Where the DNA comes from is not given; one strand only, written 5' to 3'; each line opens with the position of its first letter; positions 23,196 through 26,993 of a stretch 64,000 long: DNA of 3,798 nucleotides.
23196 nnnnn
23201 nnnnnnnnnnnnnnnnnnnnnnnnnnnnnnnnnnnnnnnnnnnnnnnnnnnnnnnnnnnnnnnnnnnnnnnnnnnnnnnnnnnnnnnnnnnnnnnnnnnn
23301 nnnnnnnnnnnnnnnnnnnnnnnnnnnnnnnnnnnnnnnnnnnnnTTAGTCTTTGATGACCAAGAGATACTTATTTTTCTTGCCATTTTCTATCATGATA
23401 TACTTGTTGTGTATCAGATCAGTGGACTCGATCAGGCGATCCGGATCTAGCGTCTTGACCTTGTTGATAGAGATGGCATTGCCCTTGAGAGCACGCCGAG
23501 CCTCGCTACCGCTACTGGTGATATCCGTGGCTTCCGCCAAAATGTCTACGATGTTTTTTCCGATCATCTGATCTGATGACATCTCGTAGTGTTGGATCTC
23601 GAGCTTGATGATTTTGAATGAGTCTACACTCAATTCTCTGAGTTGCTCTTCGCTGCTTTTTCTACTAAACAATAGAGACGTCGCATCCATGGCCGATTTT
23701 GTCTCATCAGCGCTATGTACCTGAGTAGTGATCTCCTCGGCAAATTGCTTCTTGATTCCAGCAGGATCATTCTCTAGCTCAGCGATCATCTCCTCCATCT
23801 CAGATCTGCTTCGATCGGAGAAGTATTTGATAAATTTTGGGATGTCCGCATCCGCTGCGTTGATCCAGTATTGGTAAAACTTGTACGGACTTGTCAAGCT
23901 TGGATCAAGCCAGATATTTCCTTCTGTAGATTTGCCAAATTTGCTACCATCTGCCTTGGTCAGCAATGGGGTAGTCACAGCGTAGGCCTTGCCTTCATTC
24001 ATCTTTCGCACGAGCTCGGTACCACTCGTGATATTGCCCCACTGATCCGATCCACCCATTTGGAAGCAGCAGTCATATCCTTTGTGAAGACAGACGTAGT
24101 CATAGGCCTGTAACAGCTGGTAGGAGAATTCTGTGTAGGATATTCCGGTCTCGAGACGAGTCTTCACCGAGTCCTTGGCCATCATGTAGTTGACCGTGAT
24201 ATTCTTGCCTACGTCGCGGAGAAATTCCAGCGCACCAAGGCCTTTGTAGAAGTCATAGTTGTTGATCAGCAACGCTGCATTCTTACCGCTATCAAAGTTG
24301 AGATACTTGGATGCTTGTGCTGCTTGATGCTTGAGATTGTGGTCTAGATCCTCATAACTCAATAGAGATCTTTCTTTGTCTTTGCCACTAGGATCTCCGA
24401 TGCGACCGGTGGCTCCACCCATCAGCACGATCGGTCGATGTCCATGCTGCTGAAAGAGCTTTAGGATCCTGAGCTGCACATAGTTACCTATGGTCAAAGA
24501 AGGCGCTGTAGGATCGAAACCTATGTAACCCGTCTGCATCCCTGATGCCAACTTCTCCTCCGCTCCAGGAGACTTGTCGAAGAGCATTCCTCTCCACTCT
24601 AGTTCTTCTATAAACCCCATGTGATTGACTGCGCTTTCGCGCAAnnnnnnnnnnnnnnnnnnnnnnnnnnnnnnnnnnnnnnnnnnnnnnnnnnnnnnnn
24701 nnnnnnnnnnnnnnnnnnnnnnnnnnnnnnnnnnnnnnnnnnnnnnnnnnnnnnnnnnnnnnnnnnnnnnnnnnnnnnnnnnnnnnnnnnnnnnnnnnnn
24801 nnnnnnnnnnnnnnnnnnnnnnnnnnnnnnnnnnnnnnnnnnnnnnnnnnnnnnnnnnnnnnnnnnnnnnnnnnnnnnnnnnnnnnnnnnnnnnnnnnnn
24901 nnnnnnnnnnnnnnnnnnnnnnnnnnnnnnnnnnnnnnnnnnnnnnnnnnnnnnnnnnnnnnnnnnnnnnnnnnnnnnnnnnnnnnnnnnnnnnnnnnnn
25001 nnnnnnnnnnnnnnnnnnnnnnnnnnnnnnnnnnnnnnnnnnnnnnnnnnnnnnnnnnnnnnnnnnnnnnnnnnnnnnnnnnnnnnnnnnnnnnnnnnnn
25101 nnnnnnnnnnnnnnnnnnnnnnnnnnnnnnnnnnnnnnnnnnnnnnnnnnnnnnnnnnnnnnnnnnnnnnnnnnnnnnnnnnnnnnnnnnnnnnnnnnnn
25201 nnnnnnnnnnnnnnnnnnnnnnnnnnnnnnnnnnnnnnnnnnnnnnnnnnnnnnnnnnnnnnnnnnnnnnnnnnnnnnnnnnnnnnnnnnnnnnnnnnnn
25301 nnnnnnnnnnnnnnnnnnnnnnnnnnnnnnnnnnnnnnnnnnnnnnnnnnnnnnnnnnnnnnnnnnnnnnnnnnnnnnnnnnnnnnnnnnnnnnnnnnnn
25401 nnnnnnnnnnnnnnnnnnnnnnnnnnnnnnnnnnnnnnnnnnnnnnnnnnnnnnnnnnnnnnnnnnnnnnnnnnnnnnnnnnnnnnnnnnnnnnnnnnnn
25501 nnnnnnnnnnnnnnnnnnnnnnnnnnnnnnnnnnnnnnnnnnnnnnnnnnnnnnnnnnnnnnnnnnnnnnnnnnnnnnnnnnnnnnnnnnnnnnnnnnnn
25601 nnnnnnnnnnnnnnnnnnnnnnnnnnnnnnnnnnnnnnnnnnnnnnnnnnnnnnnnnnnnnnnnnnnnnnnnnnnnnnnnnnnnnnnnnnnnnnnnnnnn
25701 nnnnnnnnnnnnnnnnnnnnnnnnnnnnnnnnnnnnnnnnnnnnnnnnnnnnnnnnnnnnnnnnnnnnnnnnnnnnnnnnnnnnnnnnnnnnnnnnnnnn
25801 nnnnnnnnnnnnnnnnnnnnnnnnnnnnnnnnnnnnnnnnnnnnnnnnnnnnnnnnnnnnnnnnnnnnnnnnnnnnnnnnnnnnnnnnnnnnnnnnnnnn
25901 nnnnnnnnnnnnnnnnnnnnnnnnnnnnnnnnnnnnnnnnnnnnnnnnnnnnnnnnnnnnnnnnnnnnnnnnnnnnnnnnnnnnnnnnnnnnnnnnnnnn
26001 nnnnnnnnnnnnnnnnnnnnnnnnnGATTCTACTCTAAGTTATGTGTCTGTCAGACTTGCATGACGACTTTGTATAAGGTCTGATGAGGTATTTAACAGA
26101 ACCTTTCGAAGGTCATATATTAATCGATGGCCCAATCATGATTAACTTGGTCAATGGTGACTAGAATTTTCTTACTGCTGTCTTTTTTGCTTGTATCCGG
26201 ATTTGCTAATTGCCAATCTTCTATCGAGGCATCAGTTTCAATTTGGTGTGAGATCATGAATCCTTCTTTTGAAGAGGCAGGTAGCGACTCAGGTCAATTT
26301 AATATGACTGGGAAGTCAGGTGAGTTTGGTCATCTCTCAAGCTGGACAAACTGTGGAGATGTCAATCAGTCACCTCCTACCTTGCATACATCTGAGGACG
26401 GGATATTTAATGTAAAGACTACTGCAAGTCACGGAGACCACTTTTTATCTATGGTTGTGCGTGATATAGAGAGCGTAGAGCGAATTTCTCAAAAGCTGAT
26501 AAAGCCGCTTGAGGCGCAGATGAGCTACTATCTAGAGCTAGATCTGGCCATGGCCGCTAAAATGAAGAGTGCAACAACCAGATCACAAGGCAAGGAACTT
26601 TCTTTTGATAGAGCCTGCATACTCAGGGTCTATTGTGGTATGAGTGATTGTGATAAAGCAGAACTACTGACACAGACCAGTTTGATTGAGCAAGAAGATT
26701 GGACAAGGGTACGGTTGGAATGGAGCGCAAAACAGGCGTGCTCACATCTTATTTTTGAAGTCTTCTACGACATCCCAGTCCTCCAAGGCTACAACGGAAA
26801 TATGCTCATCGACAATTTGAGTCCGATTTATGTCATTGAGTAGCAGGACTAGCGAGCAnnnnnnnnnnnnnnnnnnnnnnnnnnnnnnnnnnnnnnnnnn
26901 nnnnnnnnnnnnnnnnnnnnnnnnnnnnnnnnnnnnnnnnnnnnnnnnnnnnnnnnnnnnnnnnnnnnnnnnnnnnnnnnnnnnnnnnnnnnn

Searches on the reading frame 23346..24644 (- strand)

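Call 11: search_protein_families(library=pfam, proteins=[window:23346-24644:-], max_evalue=0.00001)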
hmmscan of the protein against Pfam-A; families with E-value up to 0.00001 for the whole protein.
window:23346-24644:- (432 aa): 2 families
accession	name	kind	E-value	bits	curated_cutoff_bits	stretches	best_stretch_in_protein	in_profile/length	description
PF00579.31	tRNA-synt_1b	-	1.4e-72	244.9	21.1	1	40-326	9-291/292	tRNA synthetases class I (W and Y)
PF22421.1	SYY_C-terminal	-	3.9e-13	49.5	27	1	362-428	18-82/83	Tyrosine--tRNA ligase SYY-like C-terminal domain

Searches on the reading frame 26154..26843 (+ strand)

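Call 11: search_protein_families(library=pfam, proteins=[window:26154-26843:+], max_evalue=0.00001)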
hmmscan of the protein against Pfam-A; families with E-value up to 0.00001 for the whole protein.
window:26154-26843:+ (229 aa): 1 family
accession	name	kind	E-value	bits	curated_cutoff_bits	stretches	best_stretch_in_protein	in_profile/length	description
PF22825.2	HpiC1-like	-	5.2e-06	27.1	27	1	33-138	4-99/174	HpiC1 cyclase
